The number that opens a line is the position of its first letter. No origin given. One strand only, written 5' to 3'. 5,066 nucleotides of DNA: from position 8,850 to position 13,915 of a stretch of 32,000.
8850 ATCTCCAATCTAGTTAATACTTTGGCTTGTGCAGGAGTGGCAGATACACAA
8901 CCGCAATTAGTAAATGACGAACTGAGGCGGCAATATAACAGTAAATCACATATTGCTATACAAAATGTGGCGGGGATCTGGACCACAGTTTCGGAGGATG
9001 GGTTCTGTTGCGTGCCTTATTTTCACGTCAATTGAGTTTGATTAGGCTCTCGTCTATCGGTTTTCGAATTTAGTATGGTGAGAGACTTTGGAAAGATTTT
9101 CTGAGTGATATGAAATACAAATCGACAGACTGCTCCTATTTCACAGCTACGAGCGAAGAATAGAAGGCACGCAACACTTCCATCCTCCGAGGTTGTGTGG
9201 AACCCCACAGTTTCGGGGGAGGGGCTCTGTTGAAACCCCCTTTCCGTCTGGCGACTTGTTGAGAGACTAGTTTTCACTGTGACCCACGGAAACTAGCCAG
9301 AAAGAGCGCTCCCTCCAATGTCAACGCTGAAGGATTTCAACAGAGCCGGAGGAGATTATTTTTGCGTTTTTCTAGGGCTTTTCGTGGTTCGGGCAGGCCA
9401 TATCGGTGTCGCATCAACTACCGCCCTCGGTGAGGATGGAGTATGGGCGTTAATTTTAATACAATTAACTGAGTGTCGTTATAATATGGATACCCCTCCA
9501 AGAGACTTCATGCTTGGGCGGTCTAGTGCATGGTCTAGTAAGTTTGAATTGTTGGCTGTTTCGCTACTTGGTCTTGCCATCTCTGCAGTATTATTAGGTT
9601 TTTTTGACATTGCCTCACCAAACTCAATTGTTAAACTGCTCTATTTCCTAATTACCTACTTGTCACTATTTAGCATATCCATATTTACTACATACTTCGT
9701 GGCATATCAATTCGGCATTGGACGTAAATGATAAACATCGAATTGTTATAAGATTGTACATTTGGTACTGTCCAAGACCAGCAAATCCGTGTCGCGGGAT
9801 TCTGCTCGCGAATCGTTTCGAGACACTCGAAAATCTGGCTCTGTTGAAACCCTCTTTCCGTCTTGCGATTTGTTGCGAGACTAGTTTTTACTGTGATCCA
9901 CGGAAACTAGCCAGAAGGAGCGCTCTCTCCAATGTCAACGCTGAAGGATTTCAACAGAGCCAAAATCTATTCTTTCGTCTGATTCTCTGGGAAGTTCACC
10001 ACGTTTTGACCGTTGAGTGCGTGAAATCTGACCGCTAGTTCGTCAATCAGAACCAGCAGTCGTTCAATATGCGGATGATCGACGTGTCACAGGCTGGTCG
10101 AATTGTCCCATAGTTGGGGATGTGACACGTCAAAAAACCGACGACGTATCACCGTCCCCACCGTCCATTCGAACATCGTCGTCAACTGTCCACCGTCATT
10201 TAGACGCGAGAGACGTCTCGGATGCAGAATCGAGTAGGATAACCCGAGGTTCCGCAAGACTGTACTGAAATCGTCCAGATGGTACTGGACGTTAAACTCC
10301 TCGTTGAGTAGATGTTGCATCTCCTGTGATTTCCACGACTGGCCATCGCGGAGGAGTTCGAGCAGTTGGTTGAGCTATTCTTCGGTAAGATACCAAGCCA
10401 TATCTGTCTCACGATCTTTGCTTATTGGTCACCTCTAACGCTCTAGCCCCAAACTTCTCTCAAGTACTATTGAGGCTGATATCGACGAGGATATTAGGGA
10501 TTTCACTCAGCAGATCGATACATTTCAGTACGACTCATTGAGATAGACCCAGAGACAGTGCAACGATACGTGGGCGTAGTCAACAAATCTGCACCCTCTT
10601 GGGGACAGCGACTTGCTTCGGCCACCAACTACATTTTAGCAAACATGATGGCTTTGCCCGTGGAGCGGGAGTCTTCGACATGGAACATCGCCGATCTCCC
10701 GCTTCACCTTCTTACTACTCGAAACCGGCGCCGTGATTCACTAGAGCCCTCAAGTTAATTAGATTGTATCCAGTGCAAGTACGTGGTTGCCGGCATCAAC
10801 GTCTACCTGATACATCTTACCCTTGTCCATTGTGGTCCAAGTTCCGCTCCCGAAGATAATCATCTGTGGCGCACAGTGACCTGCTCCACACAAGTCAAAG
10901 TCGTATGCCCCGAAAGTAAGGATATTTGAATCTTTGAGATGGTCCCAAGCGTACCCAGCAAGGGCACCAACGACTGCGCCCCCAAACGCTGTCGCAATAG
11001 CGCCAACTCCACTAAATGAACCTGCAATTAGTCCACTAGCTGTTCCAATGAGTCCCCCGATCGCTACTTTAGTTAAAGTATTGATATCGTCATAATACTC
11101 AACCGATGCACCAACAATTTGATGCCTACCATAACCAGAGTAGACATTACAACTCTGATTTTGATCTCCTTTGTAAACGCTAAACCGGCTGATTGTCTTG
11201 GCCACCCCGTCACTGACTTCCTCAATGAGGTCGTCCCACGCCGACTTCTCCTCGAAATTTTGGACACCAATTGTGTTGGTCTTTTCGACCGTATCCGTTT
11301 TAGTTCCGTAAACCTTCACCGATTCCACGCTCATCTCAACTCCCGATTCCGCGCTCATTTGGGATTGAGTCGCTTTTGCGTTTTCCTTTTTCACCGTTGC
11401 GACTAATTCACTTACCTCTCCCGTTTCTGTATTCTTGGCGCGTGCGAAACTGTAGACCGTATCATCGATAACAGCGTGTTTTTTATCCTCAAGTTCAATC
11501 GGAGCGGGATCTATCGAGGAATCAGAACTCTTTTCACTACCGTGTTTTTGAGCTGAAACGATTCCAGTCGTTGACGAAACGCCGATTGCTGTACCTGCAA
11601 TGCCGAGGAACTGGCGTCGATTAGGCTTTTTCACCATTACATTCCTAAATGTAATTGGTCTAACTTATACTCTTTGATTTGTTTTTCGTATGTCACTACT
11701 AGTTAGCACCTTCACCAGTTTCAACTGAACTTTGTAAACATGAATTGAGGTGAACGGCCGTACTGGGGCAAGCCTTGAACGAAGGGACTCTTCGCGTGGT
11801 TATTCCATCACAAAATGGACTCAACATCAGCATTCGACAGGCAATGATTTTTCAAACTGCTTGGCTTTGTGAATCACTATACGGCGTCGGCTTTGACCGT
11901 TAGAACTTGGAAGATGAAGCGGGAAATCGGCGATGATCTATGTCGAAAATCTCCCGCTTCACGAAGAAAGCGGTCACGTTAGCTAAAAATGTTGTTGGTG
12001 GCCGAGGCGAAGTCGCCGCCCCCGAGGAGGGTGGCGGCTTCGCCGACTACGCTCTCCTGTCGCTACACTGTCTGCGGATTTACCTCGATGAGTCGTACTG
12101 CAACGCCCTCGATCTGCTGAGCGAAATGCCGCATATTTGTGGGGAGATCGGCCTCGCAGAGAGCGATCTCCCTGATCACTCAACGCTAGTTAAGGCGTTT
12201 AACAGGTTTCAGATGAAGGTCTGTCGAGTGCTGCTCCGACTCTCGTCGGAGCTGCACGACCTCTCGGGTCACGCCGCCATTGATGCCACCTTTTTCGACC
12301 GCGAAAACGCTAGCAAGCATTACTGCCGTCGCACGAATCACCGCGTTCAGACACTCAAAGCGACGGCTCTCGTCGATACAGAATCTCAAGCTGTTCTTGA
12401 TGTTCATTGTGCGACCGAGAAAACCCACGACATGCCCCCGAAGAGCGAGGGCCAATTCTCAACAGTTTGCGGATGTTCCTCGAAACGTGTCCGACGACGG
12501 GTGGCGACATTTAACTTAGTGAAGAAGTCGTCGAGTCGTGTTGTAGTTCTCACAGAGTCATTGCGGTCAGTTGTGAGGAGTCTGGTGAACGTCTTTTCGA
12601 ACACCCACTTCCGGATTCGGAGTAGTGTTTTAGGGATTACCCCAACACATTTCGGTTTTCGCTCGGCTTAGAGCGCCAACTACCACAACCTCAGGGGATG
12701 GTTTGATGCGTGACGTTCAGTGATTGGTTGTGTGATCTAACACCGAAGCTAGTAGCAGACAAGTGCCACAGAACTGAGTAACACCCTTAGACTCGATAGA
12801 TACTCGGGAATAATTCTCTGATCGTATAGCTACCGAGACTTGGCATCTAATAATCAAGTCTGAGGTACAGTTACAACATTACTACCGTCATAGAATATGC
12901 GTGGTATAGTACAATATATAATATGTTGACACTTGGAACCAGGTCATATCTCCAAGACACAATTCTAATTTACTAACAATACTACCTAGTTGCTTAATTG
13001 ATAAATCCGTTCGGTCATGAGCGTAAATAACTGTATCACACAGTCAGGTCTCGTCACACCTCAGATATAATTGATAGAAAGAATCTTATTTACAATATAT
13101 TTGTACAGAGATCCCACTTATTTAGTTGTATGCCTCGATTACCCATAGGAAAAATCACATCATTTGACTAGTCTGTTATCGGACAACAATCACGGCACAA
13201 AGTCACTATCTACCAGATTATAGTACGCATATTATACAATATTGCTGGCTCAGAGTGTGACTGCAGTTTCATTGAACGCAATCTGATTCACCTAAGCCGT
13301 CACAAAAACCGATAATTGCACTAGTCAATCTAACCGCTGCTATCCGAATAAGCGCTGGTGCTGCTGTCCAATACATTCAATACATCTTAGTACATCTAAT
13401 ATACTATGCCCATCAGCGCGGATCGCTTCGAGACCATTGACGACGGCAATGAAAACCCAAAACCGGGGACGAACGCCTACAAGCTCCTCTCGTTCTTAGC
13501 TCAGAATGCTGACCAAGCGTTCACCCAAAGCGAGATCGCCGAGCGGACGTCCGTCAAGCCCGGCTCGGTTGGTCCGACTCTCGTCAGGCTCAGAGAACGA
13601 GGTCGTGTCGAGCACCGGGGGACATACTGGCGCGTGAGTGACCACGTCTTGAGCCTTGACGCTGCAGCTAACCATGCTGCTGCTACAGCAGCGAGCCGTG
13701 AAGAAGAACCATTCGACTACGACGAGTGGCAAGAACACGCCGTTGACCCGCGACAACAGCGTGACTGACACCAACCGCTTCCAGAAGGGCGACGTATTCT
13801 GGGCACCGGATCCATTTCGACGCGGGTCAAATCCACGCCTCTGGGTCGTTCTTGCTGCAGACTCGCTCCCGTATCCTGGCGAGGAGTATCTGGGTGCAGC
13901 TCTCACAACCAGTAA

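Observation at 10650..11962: Tat-exported protein with a 39-residue glycine-zipper segment, isolated in low-GC DNA between IS-end fragments: candidate halocin-like toxin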

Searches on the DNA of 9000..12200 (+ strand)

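Call 83: search_rna_families(source=window, start=9000, end=12200, threshold=evalue, max_evalue=1)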
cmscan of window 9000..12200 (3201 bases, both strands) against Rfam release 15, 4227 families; matches with E-value up to 1: 0.
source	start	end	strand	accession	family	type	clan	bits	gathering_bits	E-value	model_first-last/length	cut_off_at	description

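Call 98: search_dna_similar(query=window:9215-9355:+, collection=plasmids, mode=distant, max_rows=12)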
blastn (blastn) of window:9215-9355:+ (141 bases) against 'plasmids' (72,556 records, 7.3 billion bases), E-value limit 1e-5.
Records with a match: 19; places in all: 22; records where one place covers at least 80% of the query: 18.
Best place of each record, by identity: 95-99% 1; 90-95% 1; 60-80% 17.
By first word of the organism name: Haloferax 7; Natribaculum 2; Natrinema 2; Halomontanus 2; Halobacterium 1; Haladaptatus 1; Halobaculum 1; Halobellus 1; Halopiger 1; Natrononativus 1.
By predicted mobility (MOB-suite, as given by PLSDB): non-mobilizable 19.
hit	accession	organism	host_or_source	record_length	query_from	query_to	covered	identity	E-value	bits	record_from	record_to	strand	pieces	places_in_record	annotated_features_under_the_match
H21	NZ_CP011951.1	Haloferax gibbonsii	whole genome,saline saltern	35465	9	133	89%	93.6%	3e-46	190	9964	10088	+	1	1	none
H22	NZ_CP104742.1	Haloferax lucentense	-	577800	6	136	93%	78.2%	2e-17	96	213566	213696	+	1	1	none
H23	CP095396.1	Natribaculum longum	cell culture,saline soil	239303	5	135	93%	77.3%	7e-17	93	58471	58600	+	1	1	record has no annotation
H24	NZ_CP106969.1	Haloferax alexandrinus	-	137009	9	134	89%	79.7%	5e-19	100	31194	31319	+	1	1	none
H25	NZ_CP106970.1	Haloferax alexandrinus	-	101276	9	134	89%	78.0%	7e-17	93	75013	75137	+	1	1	none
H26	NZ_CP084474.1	Natrinema sp. DC36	cell culture,sediment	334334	9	134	89%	77.3%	1e-13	83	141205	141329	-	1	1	none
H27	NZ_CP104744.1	Haloferax lucentense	-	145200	6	134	91%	75.0%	5e-12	78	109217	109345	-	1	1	none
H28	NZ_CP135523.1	Halomontanus rarus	Salt lake,Salt lake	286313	8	134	90%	75.6%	5e-12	78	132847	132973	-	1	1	hypothetical protein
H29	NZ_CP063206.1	Haloferax gibbonsii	cultured ...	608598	7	134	91%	74.8%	5e-12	77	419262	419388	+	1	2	none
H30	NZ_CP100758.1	Natrinema gelatinilyticum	marine sediment,sediment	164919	6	133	91%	74.4%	5e-12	78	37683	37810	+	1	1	none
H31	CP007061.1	Halobacterium sp. DL1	-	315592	9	134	89%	75.2%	2e-10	73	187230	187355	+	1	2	none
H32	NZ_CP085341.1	Haladaptatus halobius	cell culture,saline soil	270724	9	133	89%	75.8%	8e-10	71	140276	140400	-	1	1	none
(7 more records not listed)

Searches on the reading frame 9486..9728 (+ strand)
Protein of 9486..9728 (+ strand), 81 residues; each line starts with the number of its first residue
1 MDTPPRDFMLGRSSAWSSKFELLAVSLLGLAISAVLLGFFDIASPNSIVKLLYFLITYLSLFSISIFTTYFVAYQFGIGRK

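Call 61: list_cluster_members(proteins=[window:9486-9728:+, window:9318-9728:+, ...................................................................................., window:9510-9728:+])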
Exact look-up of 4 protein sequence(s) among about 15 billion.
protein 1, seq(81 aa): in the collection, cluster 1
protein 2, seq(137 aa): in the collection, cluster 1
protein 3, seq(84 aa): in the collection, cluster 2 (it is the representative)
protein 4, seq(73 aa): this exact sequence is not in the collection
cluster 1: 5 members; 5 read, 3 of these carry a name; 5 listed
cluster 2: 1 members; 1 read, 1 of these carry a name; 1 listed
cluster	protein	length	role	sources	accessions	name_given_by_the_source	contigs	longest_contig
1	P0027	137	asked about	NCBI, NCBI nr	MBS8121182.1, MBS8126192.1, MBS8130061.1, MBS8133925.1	hypothetical protein [Haloferax volcanii]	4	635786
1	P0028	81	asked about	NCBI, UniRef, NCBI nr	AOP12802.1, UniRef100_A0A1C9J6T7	uncharacterized protein HVO_A0131A (plasmid) [Haloferax volcanii DS2] | Uncharacterized protein n=2 Tax=Haloferax volcanii TaxID=2246 RepID=A0A1C9J6T7_HALVD | uncharacterized protein HVO_A0131A [Haloferax volcanii DS2]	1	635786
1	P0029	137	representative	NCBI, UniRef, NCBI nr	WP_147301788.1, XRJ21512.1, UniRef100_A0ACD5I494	hypothetical protein [Haloferax sp. Atlit-48N] | Uncharacterized protein n=1 Tax=Haloferax sp. Atlit-48N TaxID=2077198 ...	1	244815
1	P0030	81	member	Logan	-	-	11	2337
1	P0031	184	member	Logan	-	-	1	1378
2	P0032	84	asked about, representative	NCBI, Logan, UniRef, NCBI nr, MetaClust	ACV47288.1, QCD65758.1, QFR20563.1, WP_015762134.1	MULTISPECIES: hypothetical protein [Halomicrobium] | Uncharacterized protein n=2 Tax=Halomicrobium mukohataei TaxID=57705 RepID=C7P259_HALMD | status=active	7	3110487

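Call 64: find_homologous_proteins(query=A5, max_evalue=0.01)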
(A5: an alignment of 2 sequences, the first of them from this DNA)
Query A5 (2 sequences) (81 aa, profile of the alignment): 4 proteins with E <= 0.01 among 37 candidates.
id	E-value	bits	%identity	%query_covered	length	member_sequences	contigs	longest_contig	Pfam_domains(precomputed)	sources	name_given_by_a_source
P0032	1.6e-41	158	33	100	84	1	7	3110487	-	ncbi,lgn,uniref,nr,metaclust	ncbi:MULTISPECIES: hypothetical protein [Halomicrobium]|uniref:Uncharacterized protein n=2 Tax=Halom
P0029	1.1e-33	133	91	100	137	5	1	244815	-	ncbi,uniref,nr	ncbi:hypothetical protein [Haloferax sp. Atlit-48N]|uniref:Uncharacterized protein n=1 Tax=Haloferax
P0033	5.3e-23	99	63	100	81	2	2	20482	-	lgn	-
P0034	2.5e-21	94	58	100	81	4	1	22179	-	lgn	-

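Call 65: find_encoding_contigs(protein=P0032, flank=4000, max_places=5)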
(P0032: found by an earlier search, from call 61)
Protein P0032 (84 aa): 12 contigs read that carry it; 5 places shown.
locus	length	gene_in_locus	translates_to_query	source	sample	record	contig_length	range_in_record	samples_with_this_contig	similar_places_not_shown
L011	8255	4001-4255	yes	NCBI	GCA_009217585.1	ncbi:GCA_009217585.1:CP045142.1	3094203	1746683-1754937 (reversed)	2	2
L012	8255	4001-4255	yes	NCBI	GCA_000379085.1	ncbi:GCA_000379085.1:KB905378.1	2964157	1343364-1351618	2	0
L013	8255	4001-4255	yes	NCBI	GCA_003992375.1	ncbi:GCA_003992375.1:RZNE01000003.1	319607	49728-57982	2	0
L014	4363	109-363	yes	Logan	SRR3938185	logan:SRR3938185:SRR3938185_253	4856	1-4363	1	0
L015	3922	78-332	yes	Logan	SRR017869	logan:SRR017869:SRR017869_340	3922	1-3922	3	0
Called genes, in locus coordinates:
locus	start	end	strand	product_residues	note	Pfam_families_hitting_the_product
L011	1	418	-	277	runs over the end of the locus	PF00248:Aldo_ket_red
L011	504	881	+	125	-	PF00571:CBS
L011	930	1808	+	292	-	PF24375:DUF7531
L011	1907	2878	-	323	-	PF00248:Aldo_ket_red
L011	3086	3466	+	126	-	PF00903:Glyoxalase, PF13669:Glyoxalase_4, PF18029:Glyoxalase_6 (weak)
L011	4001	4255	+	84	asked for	-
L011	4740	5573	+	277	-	PF02540:NAD_synthase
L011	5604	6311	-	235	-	PF11303:DUF3105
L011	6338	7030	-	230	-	PF00378:ECH_1, PF16113:ECH_2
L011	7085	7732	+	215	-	PF23426:DUF7114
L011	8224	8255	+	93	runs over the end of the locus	-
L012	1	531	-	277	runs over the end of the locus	PF00248:Aldo_ket_red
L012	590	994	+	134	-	PF00571:CBS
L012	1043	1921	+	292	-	PF24375:DUF7531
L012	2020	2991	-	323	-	PF00248:Aldo_ket_red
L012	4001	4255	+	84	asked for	-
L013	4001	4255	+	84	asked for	-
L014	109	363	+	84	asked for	-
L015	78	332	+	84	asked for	-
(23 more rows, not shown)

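Call 66: find_encoding_contigs(protein=P0033, flank=4000, max_places=3)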
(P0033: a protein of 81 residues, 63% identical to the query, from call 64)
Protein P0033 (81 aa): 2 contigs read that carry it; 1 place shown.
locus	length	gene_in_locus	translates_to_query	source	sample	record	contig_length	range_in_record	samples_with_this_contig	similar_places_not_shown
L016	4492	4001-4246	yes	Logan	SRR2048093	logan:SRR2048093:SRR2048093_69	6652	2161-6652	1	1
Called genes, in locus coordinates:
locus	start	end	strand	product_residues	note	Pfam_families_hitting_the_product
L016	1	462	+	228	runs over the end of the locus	PF06267:DUF1028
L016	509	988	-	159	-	PF01472:PUA, PF26292:PUA_elF2D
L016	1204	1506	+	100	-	PF24443:DUF7562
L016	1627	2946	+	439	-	PF00773:RNB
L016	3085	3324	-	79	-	PF24110:DUF7385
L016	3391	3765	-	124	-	-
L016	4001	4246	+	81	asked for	-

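Call 67: find_encoding_contigs(protein=P0034, flank=4000, max_places=3)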
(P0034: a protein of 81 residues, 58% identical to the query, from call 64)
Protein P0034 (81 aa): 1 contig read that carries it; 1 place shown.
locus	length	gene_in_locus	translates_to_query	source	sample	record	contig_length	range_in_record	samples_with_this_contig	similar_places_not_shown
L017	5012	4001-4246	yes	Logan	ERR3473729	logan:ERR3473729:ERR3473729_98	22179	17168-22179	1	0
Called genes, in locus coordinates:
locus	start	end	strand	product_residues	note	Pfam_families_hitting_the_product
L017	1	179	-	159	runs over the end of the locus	PF01472:PUA, PF26292:PUA_elF2D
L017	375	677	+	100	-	PF24443:DUF7562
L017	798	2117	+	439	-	PF00773:RNB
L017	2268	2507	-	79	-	PF24110:DUF7385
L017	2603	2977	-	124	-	-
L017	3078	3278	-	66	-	-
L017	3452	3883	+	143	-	PF25934:DUF7979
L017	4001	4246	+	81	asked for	-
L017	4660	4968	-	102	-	PF00338:Ribosomal_S10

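Call 94: search_protein_families(library=pfam, proteins=[window:9486-9728:+], max_evalue=0.01)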
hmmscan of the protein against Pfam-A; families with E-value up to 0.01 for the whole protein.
window:9486-9728:+ (81 aa): 0 families

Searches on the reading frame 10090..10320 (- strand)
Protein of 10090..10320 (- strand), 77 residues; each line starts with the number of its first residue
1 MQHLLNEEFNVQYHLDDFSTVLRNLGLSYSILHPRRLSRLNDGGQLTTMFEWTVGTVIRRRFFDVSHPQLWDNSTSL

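Call 94: search_protein_families(library=pfam, proteins=[window:10090-10320:-], max_evalue=0.01)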
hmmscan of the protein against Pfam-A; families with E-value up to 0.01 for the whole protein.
window:10090-10320:- (77 aa): 1 family
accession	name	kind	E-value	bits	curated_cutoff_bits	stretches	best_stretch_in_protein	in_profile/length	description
PF13592.12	HTH_33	-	0.0051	16.8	25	1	2-30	11-39/60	Winged helix-turn helix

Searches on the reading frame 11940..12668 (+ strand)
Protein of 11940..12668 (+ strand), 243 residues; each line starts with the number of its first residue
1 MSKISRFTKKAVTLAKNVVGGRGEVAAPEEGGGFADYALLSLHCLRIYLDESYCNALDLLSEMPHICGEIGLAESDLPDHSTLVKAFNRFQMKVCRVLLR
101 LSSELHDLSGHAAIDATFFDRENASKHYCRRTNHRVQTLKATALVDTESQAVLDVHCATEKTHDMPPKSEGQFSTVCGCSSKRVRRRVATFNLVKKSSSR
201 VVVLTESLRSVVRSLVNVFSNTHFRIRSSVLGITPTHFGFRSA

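Call 94: search_protein_families(library=pfam, proteins=[window:11940-12668:+], max_evalue=0.01)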
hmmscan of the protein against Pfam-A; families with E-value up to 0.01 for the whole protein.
window:11940-12668:+ (243 aa): 1 family
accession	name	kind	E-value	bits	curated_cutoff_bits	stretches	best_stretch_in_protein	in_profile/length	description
PF01609.27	DDE_Tnp_1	-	5.1e-06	26.8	23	1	111-165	6-62/200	Transposase DDE domain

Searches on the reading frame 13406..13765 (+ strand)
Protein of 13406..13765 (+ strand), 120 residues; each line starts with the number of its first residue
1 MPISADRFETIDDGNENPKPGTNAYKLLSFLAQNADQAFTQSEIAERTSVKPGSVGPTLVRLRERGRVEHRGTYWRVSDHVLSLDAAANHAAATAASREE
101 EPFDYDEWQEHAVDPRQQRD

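Call 94: search_protein_families(library=pfam, proteins=[window:13406-13765:+], max_evalue=0.01)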
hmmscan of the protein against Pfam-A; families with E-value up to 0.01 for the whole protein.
window:13406-13765:+ (120 aa): 3 families
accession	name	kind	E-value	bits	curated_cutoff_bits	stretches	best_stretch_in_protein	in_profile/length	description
PF12802.13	MarR_2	-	2.1e-05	25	27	1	24-71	7-53/61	MarR family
PF13545.12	HTH_Crp_2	-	0.0036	17.7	27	1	37-79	21-63/70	Crp-like helix-turn-helix domain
PF01325.25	Fe_dep_repress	-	0.0037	17.9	26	1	38-71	22-55/60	Iron dependent repressor, N-terminal DNA binding domain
